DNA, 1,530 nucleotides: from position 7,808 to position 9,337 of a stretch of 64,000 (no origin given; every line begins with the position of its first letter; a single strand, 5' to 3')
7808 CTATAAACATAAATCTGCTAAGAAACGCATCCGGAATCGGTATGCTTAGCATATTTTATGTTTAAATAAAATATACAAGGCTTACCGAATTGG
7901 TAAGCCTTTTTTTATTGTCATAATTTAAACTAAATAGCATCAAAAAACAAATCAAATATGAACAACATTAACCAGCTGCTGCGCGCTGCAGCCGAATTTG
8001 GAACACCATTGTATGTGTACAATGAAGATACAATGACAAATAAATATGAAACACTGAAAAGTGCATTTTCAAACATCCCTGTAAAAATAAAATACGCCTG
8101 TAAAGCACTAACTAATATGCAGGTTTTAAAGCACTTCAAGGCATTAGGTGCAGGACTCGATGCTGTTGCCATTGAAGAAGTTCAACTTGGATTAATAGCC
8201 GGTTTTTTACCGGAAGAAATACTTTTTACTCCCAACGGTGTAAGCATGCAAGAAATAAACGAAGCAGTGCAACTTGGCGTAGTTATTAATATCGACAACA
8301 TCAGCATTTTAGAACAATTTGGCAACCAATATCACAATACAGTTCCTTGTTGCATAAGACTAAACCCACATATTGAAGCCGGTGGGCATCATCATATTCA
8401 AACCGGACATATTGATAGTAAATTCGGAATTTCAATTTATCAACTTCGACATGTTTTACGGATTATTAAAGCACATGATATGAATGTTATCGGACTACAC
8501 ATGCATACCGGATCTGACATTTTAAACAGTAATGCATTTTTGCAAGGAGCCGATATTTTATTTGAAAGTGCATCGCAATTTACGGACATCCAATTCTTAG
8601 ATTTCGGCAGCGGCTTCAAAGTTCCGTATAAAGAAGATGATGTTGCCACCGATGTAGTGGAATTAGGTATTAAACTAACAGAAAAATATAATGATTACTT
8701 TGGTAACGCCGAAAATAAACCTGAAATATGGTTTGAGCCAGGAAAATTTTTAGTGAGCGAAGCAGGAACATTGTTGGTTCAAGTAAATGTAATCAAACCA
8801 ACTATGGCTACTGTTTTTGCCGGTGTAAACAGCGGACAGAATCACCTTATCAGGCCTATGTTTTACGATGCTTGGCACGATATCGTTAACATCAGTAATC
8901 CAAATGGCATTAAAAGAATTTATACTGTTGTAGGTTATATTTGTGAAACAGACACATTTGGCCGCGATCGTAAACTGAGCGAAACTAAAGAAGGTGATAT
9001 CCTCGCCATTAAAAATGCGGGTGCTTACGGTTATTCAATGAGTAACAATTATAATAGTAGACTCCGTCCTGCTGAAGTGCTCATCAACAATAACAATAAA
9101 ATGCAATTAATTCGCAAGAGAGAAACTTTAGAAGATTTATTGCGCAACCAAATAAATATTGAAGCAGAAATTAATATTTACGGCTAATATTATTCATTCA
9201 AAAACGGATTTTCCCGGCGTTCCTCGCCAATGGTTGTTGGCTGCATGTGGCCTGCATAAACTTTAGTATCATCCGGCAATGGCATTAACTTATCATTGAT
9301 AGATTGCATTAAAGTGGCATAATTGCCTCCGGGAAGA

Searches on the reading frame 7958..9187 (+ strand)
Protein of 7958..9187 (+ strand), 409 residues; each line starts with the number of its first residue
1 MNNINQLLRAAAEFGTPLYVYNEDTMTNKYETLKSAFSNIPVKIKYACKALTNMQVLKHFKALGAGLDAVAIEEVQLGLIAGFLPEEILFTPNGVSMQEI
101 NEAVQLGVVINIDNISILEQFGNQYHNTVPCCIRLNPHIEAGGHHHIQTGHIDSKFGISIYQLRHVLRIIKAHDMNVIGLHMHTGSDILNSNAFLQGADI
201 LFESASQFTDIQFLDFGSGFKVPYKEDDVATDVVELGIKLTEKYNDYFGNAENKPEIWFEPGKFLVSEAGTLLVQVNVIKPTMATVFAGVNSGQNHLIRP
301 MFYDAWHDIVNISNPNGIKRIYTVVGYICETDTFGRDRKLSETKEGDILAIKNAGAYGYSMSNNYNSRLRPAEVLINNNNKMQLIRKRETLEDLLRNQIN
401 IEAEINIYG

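Call 22: find_homologous_proteins(query=window:7958-9187:+, max_evalue=1e-60)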
Query window:7958-9187:+ (409 aa): 8000 proteins with E <= 1e-60 among 8000 candidates; the best 120 are listed.
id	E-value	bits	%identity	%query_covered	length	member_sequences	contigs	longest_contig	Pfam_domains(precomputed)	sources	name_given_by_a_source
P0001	9.7e-256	866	93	98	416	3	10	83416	PF02784.23,PF00278.29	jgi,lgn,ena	-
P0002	6.1e-229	778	84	99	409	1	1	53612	PF02784.23,PF00278.29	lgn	-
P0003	3.0e-209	713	77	99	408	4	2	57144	PF02784.23,PF00278.29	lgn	-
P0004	6.2e-209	712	77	99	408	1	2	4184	PF02784.23,PF00278.29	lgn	-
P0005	1.5e-208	711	77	99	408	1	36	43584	PF02784.23,PF00278.29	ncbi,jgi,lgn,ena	-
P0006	1.3e-207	708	77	99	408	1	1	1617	PF02784.23,PF00278.29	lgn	-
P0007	4.3e-207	706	76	98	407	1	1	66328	PF02784.23,PF00278.29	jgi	jgi:diaminopimelate decarboxylase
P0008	1.9e-197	674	73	98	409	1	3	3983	PF02784.23,PF00278.29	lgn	-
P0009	3.9e-197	673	73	97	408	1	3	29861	PF02784.23,PF00278.29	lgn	-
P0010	2.0e-196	671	73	97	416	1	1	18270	PF02784.23,PF00278.29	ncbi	-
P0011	4.8e-196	670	73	98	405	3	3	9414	PF02784.23,PF00278.29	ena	-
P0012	2.5e-193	661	73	99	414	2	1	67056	PF02784.23,PF00278.29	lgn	-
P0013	1.4e-191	655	71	98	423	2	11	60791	PF02784.23,PF00278.29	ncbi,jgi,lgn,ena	-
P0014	3.2e-191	654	73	97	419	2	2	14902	PF02784.23,PF00278.29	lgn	-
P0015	3.2e-190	650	72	97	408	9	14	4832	PF02784.23,PF00278.29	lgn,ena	-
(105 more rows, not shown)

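Call 23: find_encoding_contigs(protein=P0001, flank=6000, max_places=6)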
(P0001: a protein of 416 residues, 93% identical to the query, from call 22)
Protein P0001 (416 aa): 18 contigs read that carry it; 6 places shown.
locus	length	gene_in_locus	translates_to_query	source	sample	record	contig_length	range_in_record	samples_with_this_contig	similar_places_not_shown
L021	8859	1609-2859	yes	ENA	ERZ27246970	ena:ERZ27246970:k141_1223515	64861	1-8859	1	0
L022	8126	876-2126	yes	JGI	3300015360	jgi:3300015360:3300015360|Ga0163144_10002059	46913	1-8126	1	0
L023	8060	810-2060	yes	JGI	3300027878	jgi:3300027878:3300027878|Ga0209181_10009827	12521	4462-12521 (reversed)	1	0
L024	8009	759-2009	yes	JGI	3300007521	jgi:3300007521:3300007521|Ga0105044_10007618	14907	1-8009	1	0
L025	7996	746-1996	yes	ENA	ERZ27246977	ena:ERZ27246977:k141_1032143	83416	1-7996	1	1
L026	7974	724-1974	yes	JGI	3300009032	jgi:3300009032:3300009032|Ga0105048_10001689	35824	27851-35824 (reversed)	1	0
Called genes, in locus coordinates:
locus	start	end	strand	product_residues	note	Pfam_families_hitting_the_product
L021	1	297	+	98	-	?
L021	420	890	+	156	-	PF01797:Y1_Tnp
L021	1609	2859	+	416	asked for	PF00278:Orn_DAP_Arg_deC, PF02784:Orn_Arg_deC_N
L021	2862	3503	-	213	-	PF00753:Lactamase_B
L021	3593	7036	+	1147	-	PF26550:Tricorn_2nd, PF07676:PD40 (faint), PF25174:Beta-prop_THOC3 (faint), PF26549:Tricorn_N (weak)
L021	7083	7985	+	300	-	PF00892:EamA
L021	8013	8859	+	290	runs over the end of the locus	PF03755:YicC-like_N, PF08340:YicC-like_C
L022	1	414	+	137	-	?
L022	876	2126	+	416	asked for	PF00278:Orn_DAP_Arg_deC, PF02784:Orn_Arg_deC_N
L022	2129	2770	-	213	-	PF00753:Lactamase_B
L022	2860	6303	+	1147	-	PF26550:Tricorn_2nd, PF07676:PD40 (faint), PF25174:Beta-prop_THOC3 (faint), PF26549:Tricorn_N (weak)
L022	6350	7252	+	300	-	PF00892:EamA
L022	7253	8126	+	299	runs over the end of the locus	PF03755:YicC-like_N, PF08340:YicC-like_C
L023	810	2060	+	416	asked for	PF00278:Orn_DAP_Arg_deC, PF02784:Orn_Arg_deC_N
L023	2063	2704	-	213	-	PF00753:Lactamase_B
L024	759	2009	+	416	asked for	PF00278:Orn_DAP_Arg_deC, PF02784:Orn_Arg_deC_N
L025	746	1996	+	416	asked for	PF00278:Orn_DAP_Arg_deC, PF02784:Orn_Arg_deC_N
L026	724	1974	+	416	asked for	PF00278:Orn_DAP_Arg_deC, PF02784:Orn_Arg_deC_N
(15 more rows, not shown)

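Call 24: find_encoding_contigs(protein=P0002, flank=6000, max_places=3)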
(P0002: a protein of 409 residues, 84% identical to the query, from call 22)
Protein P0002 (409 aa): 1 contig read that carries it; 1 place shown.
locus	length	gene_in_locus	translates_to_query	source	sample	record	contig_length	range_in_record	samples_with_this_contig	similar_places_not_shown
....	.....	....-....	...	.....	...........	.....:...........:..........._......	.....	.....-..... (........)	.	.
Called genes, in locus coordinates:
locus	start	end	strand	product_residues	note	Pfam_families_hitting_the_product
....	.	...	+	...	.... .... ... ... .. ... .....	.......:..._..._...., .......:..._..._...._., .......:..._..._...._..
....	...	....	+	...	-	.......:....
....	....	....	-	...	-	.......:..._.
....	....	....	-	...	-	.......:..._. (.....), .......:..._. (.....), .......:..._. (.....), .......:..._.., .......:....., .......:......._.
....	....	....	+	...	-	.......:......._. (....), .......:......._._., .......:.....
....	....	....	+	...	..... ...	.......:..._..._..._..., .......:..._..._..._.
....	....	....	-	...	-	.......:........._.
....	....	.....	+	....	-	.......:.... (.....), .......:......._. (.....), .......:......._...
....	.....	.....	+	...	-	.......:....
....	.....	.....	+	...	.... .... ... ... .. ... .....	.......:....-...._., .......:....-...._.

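Call 27: search_protein_families(library=pfam, proteins=[L021:420-890:+], max_evalue=0.01)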
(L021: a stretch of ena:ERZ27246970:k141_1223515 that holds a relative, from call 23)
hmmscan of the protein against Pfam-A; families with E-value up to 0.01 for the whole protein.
L021:420-890:+ (156 aa): 1 family
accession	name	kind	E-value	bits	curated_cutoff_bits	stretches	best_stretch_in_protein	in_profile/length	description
PF01797.21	Y1_Tnp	-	9.1e-25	87.6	23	1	5-119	2-121/121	Transposase IS200 like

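Call 52: find_encoding_contigs(protein=P0003, flank=4000, max_places=2)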
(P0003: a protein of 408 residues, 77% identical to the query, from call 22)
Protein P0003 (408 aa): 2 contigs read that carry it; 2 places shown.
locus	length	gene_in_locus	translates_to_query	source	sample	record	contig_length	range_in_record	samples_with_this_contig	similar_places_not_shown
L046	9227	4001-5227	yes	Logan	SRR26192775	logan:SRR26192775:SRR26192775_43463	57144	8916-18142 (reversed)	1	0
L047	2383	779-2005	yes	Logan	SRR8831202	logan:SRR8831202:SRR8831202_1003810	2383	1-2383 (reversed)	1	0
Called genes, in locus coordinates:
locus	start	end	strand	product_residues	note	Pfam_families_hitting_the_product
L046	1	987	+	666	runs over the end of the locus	PF02518:HATPase_c (weak), PF13589:HATPase_c_3, PF00183:HSP90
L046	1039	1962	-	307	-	PF18950:DUF5694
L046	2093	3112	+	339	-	PF06580:His_kinase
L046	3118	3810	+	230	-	PF00072:Response_reg, PF04397:LytTR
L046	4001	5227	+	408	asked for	PF00278:Orn_DAP_Arg_deC, PF02784:Orn_Arg_deC_N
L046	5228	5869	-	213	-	PF00753:Lactamase_B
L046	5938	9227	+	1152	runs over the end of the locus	PF07676:PD40 (faint), PF26549:Tricorn_N (weak), PF26550:Tricorn_2nd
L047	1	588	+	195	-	?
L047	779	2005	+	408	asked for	PF00278:Orn_DAP_Arg_deC, PF02784:Orn_Arg_deC_N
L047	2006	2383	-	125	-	?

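Call 53: find_encoding_contigs(protein=P0007, flank=4000, max_places=2)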
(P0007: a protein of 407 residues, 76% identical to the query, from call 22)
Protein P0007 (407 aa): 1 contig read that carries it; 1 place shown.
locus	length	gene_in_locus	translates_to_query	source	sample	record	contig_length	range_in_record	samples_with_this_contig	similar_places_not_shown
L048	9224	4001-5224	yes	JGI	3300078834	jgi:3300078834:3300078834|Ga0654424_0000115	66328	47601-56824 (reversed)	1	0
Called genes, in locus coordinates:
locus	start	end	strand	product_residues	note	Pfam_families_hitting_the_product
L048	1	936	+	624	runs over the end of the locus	PF02518:HATPase_c (weak), PF13589:HATPase_c_3, PF00183:HSP90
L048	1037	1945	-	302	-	PF18950:DUF5694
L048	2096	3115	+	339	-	PF06580:His_kinase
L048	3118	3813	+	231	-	PF00072:Response_reg, PF04397:LytTR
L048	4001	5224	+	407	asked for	PF00278:Orn_DAP_Arg_deC, PF02784:Orn_Arg_deC_N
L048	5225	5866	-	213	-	PF00753:Lactamase_B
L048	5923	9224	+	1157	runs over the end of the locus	PF07676:PD40 (faint), PF25174:Beta-prop_THOC3 (faint), PF26549:Tricorn_N (weak), PF26550:Tricorn_2nd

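Call 59: find_homologous_proteins(query=L021:420-887:+, max_evalue=1e-20)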
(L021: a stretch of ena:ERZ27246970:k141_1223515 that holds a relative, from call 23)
Query L021:420-887:+ (156 aa): 2645 proteins with E <= 1e-20 among 2677 candidates; the best 120 are listed.
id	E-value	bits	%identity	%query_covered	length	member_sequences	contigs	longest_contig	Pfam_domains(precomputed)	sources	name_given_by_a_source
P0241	5.2e-61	223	62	97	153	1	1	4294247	PF01797.22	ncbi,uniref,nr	ncbi:REP element-mobilizing transposase RayT [Cyclonatronum proteinivorum]|uniref:REP element-mobili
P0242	4.0e-60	220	64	97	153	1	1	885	PF01797.22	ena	-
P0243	4.3e-60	220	63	97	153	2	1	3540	PF01797.22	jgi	-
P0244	2.1e-59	218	61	97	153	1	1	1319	PF01797.22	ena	-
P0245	5.1e-59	217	60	97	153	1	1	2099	PF01797.22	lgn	-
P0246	9.2e-59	216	62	97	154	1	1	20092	PF01797.22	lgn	-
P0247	1.5e-58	215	59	97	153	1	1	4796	PF01797.22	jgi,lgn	-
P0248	2.2e-58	215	61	99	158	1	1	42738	PF01797.22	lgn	-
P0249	2.2e-58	215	59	97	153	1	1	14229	PF01797.22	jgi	-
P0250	2.4e-58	214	63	97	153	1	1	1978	PF01797.22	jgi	-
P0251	2.6e-58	214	59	99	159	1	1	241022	PF01797.22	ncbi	-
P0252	3.3e-58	214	59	97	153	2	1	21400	PF01797.22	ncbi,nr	ncbi:MAG: transposase [Bacteroidales bacterium]|nr:transposase [Bacteroidales bacterium]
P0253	3.7e-58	214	60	97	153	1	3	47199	PF01797.22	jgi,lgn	jgi:putative transposase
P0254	3.9e-58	214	62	97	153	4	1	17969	PF01797.22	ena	-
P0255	4.4e-58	214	60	99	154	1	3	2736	PF01797.22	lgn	-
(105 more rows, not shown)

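Call 60: find_encoding_contigs(protein=window:7958-9187:+, flank=3000, max_places=6)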
Protein window:7958-9187:+ (409 aa): 1 contig read that carries it; 1 place shown.
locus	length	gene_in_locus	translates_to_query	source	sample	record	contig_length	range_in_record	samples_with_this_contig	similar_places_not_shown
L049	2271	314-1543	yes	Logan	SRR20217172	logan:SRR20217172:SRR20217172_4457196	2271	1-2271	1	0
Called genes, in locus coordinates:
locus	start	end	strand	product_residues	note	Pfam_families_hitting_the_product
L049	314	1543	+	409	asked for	PF00278:Orn_DAP_Arg_deC, PF02784:Orn_Arg_deC_N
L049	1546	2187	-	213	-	PF00753:Lactamase_B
